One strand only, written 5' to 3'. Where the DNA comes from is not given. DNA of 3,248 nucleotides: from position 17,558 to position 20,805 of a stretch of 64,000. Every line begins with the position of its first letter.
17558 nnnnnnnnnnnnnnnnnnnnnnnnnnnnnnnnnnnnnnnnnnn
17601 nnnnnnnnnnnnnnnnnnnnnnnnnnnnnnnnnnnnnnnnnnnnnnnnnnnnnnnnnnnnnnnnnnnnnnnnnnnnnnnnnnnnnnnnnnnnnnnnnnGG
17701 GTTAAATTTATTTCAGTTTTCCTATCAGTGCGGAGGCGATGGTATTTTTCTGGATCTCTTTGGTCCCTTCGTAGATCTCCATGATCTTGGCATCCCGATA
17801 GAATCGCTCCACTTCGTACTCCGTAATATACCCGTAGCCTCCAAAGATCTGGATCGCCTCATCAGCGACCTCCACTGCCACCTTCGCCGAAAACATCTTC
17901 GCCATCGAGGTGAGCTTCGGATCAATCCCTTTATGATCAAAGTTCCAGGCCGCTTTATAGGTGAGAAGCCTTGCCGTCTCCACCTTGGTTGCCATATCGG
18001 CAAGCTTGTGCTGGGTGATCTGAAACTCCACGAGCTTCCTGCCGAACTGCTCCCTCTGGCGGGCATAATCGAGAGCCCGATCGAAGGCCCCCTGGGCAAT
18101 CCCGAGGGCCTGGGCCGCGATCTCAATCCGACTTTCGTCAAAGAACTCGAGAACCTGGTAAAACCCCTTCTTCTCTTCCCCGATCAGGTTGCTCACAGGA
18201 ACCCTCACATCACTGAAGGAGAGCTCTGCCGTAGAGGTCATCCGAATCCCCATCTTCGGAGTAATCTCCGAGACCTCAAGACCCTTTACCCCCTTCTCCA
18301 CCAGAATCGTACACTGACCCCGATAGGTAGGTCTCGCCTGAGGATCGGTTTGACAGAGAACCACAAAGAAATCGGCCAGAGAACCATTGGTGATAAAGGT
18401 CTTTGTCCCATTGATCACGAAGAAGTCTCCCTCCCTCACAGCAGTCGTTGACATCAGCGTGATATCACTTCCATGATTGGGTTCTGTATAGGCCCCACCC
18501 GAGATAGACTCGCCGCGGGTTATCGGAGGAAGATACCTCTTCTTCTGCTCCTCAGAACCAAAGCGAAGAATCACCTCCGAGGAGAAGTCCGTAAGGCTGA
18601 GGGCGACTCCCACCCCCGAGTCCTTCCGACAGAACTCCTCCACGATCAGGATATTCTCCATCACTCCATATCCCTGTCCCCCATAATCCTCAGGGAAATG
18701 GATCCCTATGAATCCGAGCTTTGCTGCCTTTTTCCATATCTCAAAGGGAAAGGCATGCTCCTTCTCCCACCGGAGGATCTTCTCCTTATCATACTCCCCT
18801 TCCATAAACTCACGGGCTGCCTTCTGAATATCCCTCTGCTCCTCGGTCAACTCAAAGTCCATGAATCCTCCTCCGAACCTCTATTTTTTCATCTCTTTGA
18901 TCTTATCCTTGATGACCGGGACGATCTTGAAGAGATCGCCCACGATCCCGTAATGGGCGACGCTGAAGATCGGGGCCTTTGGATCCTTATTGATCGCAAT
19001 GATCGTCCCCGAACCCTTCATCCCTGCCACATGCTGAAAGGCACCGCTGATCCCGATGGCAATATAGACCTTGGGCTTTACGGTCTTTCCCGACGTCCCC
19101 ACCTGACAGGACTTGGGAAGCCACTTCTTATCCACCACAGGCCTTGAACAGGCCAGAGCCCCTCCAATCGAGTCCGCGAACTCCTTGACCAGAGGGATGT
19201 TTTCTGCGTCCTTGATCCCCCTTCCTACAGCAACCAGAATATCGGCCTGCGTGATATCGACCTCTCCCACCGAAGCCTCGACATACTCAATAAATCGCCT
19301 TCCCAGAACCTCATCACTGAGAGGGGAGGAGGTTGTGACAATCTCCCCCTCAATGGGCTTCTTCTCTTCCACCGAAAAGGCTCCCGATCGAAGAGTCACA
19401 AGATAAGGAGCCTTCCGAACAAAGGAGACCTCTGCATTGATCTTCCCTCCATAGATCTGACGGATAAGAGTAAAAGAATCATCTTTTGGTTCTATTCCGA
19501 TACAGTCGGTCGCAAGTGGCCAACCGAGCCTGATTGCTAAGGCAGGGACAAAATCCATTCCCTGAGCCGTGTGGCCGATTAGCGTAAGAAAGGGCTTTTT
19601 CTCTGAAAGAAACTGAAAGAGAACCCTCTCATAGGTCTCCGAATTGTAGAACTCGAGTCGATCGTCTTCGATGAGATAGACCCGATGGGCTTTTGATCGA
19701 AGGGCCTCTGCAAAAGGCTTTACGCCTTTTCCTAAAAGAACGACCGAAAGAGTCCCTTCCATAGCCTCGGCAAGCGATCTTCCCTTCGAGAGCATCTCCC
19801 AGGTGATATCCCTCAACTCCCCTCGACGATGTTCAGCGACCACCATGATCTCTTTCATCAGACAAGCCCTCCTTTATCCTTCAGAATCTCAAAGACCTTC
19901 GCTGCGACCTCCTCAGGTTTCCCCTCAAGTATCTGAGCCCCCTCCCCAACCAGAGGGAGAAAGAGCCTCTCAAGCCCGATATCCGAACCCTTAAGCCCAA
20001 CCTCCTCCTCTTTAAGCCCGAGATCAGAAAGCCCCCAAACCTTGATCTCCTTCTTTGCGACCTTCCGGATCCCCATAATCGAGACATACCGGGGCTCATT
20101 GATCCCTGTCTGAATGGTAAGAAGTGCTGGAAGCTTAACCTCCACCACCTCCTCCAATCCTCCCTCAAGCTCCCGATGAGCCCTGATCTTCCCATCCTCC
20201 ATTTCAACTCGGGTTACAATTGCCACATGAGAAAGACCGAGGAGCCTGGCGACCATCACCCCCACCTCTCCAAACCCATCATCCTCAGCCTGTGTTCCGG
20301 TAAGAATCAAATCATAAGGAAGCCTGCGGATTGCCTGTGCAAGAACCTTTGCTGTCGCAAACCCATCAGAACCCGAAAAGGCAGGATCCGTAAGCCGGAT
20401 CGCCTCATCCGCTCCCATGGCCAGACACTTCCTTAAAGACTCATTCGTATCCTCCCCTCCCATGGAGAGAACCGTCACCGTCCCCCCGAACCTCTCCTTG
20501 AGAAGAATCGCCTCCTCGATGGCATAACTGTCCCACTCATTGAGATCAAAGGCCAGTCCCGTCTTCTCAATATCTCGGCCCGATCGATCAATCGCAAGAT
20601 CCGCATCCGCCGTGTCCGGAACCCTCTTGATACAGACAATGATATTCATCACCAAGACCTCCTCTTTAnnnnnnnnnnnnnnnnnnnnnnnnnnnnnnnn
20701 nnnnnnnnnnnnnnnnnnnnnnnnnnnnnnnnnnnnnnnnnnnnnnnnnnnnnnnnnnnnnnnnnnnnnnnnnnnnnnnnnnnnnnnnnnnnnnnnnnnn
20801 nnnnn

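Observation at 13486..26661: Bam(DEFGHI)-like HdrA/HdrL-NuoEFG-HdrD electron module wired to EtfAB and an acyl-CoA dehydrogenase: candidate undescribed flavin-based bifurcating/confurcating complex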

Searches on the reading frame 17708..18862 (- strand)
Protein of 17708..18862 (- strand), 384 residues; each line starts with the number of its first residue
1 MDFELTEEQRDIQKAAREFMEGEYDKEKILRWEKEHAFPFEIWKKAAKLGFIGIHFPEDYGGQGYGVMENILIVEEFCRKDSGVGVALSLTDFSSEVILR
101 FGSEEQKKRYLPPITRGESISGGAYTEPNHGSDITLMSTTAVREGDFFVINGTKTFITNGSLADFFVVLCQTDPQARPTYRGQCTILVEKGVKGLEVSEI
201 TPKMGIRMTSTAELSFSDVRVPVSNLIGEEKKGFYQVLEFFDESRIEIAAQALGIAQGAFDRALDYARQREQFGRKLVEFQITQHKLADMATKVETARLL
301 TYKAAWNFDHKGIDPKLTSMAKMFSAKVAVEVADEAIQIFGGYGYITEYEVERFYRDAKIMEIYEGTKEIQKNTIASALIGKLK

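Call 3: search_protein_families(library=pfam, proteins=[window:17708-18862:-])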
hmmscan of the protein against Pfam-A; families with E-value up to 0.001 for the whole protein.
window:17708-18862:- (384 aa): 5 families
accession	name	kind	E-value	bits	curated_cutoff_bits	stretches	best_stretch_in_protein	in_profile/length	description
PF00441.29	Acyl-CoA_dh_1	-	6.1e-58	195.7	22.4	1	232-379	2-149/150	Acyl-CoA dehydrogenase, C-terminal domain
PF02771.21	Acyl-CoA_dh_N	-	2.3e-35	121.8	22.9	1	6-118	1-113/113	Acyl-CoA dehydrogenase, N-terminal domain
PF08028.16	Acyl-CoA_dh_2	-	3.2e-27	95.9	22.7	1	248-368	3-133/134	Acyl-CoA dehydrogenase, C-terminal domain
PF02770.24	Acyl-CoA_dh_M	-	1.5e-24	86.5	33.3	1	124-219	3-97/97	Acyl-CoA dehydrogenase, middle domain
PF22924.1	ACOX_C_alpha1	-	7.8e-06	26.2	27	1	280-378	68-167/169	Acyl-CoA oxidase, C-alpha1 domain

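Call 5: search_protein_families(library=ncbifam, proteins=[window:17708-18862:-], max_evalue=0.00001)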
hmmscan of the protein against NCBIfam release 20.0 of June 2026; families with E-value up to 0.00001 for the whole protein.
window:17708-18862:- (384 aa): 22 families
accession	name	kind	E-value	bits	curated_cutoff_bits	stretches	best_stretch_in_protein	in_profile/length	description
NF042972.1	AcrlCoAredClosAcrC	equivalog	4e-119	397.7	640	1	1-380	1-377/378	acryloyl-CoA reductase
NF045552.1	GlutCoADH_Des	equivalog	9.2e-90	301.6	470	1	1-381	1-381/387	glutaryl-CoA dehydrogenase Acd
NF043006.1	CyhCrbnylCoADH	equivalog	5.4e-88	295.5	650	1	40-377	38-373/380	cyclohexane-1-carbonyl-CoA dehydrogenase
NF058590.1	AcCoDHFadEBacil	equivalog_domain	1.2e-81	275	600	1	4-381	20-412/586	acyl-CoA dehydrogenase FadE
NF042439.1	SulpropCoADesulf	equivalog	2.5e-79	266.8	600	1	14-381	2-372/379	3-sulfinopropanoyl-CoA desulfinase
NF008997.0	PRK12341.1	equivalog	4e-79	266.4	537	1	1-371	1-368/382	acyl-CoA dehydrogenase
NF053553.1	prodigi_MBC_PigA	equivalog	1e-78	265.1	500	1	1-378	1-378/381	prodigiosin MBC biosynthesis dehydrogenase PigA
NF045652.1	ProlPCPDhRedW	equivalog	3.7e-72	243.2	650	1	10-379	5-373/376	L-prolyl-[peptidyl-carrier protein] dehydrogenase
NF002885.1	PRK03354.1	equivalog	4.3e-72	243.2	540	1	1-377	1-371/378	crotonobetainyl-CoA dehydrogenase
TIGR03207.1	cyc_hxne_CoA_dh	equivalog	1e-58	198.9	575.35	1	7-376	3-368/372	cyclohexanecarboxyl-CoA dehydrogenase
NF052270.1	Staph_DH_FadE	equivalog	3.7e-55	187.3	600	1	4-382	20-396/400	acyl-CoA dehydrogenase FadE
TIGR03203.1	pimD_small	equivalog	2.3e-43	148.7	652.7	1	2-374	1-371/378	pimeloyl-CoA dehydrogenase small subunit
TIGR03204.1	pimC_large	equivalog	1.1e-39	136.4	623.85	1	41-381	44-394/395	pimeloyl-CoA dehydrogenase large subunit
NF037942.1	ac_ACP_DH_MbtN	equivalog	2.9e-29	102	700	1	49-379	38-365/376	mycobactin biosynthesis acyl-ACP dehydrogenase MbtN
NF007000.1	PRK09463.1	subfamily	6.1e-27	94.3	600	1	10-347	41-400/726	acyl-CoA dehydrogenase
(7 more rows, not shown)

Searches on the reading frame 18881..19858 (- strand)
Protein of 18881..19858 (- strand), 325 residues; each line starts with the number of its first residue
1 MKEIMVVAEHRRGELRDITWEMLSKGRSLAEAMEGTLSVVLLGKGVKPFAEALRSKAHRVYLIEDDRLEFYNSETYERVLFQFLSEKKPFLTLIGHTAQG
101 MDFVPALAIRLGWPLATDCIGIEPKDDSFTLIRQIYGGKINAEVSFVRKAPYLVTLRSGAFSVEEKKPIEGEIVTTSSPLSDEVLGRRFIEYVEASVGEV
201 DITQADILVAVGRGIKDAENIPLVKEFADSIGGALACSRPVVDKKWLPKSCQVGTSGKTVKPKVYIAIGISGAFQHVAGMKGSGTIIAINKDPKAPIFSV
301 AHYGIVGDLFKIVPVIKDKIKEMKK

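Call 3: search_protein_families(library=pfam, proteins=[window:18881-19858:-])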
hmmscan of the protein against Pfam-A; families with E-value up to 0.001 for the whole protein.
window:18881-19858:- (325 aa): 2 families
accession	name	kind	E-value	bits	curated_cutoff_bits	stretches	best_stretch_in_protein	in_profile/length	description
PF01012.27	ETF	-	9.5e-39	133.5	26.7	1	5-173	2-173/181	Electron transfer flavoprotein domain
PF00766.25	ETF_alpha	-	1.3e-35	121.6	27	1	201-281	1-81/81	Electron transfer flavoprotein FAD-binding domain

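Call 5: search_protein_families(library=ncbifam, proteins=[window:18881-19858:-], max_evalue=0.00001)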
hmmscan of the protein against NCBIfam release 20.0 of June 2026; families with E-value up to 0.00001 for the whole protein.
window:18881-19858:- (325 aa): 5 families
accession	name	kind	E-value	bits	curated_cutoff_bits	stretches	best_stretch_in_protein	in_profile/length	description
NF042970.1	AcrlCoAredClosAcrA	equivalog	4.4e-72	243.2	600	2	125-322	156-359/360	acryloyl-CoA reductase electron transfer subunit beta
NF002889.0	PRK03363.1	equivalog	5.9e-41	140.8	549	1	73-317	64-308/313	electron transfer flavoprotein subunit alpha/FixB family protein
NF038209.1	mft_etfA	equivalog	2e-37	129.2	240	1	35-315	23-297/303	mycofactocin-associated electron transfer flavoprotein alpha subunit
NF008884.0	PRK11916.1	equivalog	1.3e-36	126.5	528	1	58-320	50-310/312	electron transfer flavoprotein subunit alpha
NF051845.1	EtFlavAlphaProt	equivalog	1.3e-26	93.5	600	1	3-322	92-401/406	electron transfer flavoprotein subunit alpha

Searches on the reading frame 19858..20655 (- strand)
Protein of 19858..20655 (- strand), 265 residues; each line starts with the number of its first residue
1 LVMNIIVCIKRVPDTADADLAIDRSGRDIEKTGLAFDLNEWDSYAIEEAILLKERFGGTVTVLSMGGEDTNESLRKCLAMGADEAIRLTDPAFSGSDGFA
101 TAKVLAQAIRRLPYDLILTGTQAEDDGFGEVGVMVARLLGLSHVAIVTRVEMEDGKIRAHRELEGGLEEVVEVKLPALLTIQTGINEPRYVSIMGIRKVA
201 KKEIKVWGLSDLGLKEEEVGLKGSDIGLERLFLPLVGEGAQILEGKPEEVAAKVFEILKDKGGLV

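Call 3: search_protein_families(library=pfam, proteins=[window:19858-20655:-])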
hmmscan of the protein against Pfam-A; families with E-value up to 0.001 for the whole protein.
window:19858-20655:- (265 aa): 1 family
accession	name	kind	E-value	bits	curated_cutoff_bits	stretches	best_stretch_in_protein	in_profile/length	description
PF01012.27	ETF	-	1.4e-44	152.5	26.7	1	33-211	8-180/181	Electron transfer flavoprotein domain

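Call 5: search_protein_families(library=ncbifam, proteins=[window:19858-20655:-], max_evalue=0.00001)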
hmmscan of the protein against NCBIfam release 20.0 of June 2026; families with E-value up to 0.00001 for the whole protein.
window:19858-20655:- (265 aa): 6 families
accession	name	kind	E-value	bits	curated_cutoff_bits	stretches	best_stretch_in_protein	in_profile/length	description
NF040731.1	flavo_sub_EftB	exception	7.3e-63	212.3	445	1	4-261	1-257/260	electron transfer flavoprotein subunit beta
NF042971.1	AcrlCoAredClosAcrB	equivalog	7.7e-45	153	475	1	3-261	1-263/266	acryloyl-CoA reductase electron transfer subunit gamma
NF002888.0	PRK03359.1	subfamily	1.8e-30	106.2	219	1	3-218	1-217/256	putative electron transfer flavoprotein FixA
NF008998.0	PRK12342.1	equivalog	1.2e-29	103.4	338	1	3-259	1-250/254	electron transfer flavoprotein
TIGR04503.1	mft_etfB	hypoth_equivalog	1.3e-23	83.8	200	1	16-196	8-202/290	mycofactocin-associated electron transfer flavoprotein beta subunit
NF051844.1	ETFlavBetaProt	equivalog_domain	9.2e-12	45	350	1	41-191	23-166/254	electron transfer flavoprotein subunit beta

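Call 43: search_solved_structures(query=window:19858-20655:-, max_evalue=1e-10, show_alignments=0)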
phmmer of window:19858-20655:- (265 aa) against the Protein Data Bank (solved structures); distinct sequences matched with E-value up to 1e-10: 10.
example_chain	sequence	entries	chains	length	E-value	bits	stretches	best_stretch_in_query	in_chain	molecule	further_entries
1o94_C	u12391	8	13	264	1.6e-54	188.6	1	3-260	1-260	ELECTRON TRANSFER FLAVOPROTEIN BETA-SUBUNIT | ELECTRON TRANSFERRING FLAVOPROTEIN BETA-SUBUNIT | Electron transfer flavoprotein subunit beta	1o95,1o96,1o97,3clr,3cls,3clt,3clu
6fah_B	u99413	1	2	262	4.7e-48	167.3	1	3-261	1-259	Caffeyl-CoA reductase-Etf complex subunit CarD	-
7koe_A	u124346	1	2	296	8.6e-41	143.6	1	4-259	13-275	Electron transfer flavoprotein, beta subunit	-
5ol2_B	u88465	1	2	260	8.2e-40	140.4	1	3-261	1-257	Electron transfer flavoprotein small subunit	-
4kpu_B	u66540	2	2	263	1.8e-37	132.7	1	3-250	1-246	Electron transfer flavoprotein alpha/beta-subunit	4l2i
7qh2_B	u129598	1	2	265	3.7e-36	128.4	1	4-261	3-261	Lactate dehydrogenase (NAD(+),ferredoxin) subunit LctB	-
1efp_B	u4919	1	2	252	1.4e-30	110.1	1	3-214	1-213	PROTEIN (ELECTRON TRANSFER FLAVOPROTEIN)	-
1efv_B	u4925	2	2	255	3e-29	105.7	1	3-214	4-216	ELECTRON TRANSFER FLAVOPROTEIN | Electron transfer flavoprotein beta-subunit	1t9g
2a1t_S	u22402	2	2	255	2.1e-28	103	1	3-214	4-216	Electron transfer flavoprotein beta-subunit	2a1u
5ow0_B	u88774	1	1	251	8e-14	55.2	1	4-205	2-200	Electron transfer flavoprotein, beta subunit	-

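Call 66: search_solved_structures(query=window:19858-20655:-, max_evalue=1e-25, show_alignments=5)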
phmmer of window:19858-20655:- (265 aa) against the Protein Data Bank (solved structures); distinct sequences matched with E-value up to 1e-25: 9.
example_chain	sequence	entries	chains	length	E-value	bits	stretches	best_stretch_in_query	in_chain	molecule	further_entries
1o94_C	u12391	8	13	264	1.6e-54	188.6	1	3-260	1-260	ELECTRON TRANSFER FLAVOPROTEIN BETA-SUBUNIT | ELECTRON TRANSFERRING FLAVOPROTEIN BETA-SUBUNIT | Electron transfer flavoprotein subunit beta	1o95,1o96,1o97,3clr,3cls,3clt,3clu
6fah_B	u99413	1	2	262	4.7e-48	167.3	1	3-261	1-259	Caffeyl-CoA reductase-Etf complex subunit CarD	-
7koe_A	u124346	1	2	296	8.6e-41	143.6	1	4-259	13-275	Electron transfer flavoprotein, beta subunit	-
5ol2_B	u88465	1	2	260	8.2e-40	140.4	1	3-261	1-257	Electron transfer flavoprotein small subunit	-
4kpu_B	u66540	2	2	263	1.8e-37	132.7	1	3-250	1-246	Electron transfer flavoprotein alpha/beta-subunit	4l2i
7qh2_B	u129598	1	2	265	3.7e-36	128.4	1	4-261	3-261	Lactate dehydrogenase (NAD(+),ferredoxin) subunit LctB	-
1efp_B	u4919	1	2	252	1.4e-30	110.1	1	3-214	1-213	PROTEIN (ELECTRON TRANSFER FLAVOPROTEIN)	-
1efv_B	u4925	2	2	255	3e-29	105.7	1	3-214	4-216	ELECTRON TRANSFER FLAVOPROTEIN | Electron transfer flavoprotein beta-subunit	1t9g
2a1t_S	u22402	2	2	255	2.1e-28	103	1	3-214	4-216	Electron transfer flavoprotein beta-subunit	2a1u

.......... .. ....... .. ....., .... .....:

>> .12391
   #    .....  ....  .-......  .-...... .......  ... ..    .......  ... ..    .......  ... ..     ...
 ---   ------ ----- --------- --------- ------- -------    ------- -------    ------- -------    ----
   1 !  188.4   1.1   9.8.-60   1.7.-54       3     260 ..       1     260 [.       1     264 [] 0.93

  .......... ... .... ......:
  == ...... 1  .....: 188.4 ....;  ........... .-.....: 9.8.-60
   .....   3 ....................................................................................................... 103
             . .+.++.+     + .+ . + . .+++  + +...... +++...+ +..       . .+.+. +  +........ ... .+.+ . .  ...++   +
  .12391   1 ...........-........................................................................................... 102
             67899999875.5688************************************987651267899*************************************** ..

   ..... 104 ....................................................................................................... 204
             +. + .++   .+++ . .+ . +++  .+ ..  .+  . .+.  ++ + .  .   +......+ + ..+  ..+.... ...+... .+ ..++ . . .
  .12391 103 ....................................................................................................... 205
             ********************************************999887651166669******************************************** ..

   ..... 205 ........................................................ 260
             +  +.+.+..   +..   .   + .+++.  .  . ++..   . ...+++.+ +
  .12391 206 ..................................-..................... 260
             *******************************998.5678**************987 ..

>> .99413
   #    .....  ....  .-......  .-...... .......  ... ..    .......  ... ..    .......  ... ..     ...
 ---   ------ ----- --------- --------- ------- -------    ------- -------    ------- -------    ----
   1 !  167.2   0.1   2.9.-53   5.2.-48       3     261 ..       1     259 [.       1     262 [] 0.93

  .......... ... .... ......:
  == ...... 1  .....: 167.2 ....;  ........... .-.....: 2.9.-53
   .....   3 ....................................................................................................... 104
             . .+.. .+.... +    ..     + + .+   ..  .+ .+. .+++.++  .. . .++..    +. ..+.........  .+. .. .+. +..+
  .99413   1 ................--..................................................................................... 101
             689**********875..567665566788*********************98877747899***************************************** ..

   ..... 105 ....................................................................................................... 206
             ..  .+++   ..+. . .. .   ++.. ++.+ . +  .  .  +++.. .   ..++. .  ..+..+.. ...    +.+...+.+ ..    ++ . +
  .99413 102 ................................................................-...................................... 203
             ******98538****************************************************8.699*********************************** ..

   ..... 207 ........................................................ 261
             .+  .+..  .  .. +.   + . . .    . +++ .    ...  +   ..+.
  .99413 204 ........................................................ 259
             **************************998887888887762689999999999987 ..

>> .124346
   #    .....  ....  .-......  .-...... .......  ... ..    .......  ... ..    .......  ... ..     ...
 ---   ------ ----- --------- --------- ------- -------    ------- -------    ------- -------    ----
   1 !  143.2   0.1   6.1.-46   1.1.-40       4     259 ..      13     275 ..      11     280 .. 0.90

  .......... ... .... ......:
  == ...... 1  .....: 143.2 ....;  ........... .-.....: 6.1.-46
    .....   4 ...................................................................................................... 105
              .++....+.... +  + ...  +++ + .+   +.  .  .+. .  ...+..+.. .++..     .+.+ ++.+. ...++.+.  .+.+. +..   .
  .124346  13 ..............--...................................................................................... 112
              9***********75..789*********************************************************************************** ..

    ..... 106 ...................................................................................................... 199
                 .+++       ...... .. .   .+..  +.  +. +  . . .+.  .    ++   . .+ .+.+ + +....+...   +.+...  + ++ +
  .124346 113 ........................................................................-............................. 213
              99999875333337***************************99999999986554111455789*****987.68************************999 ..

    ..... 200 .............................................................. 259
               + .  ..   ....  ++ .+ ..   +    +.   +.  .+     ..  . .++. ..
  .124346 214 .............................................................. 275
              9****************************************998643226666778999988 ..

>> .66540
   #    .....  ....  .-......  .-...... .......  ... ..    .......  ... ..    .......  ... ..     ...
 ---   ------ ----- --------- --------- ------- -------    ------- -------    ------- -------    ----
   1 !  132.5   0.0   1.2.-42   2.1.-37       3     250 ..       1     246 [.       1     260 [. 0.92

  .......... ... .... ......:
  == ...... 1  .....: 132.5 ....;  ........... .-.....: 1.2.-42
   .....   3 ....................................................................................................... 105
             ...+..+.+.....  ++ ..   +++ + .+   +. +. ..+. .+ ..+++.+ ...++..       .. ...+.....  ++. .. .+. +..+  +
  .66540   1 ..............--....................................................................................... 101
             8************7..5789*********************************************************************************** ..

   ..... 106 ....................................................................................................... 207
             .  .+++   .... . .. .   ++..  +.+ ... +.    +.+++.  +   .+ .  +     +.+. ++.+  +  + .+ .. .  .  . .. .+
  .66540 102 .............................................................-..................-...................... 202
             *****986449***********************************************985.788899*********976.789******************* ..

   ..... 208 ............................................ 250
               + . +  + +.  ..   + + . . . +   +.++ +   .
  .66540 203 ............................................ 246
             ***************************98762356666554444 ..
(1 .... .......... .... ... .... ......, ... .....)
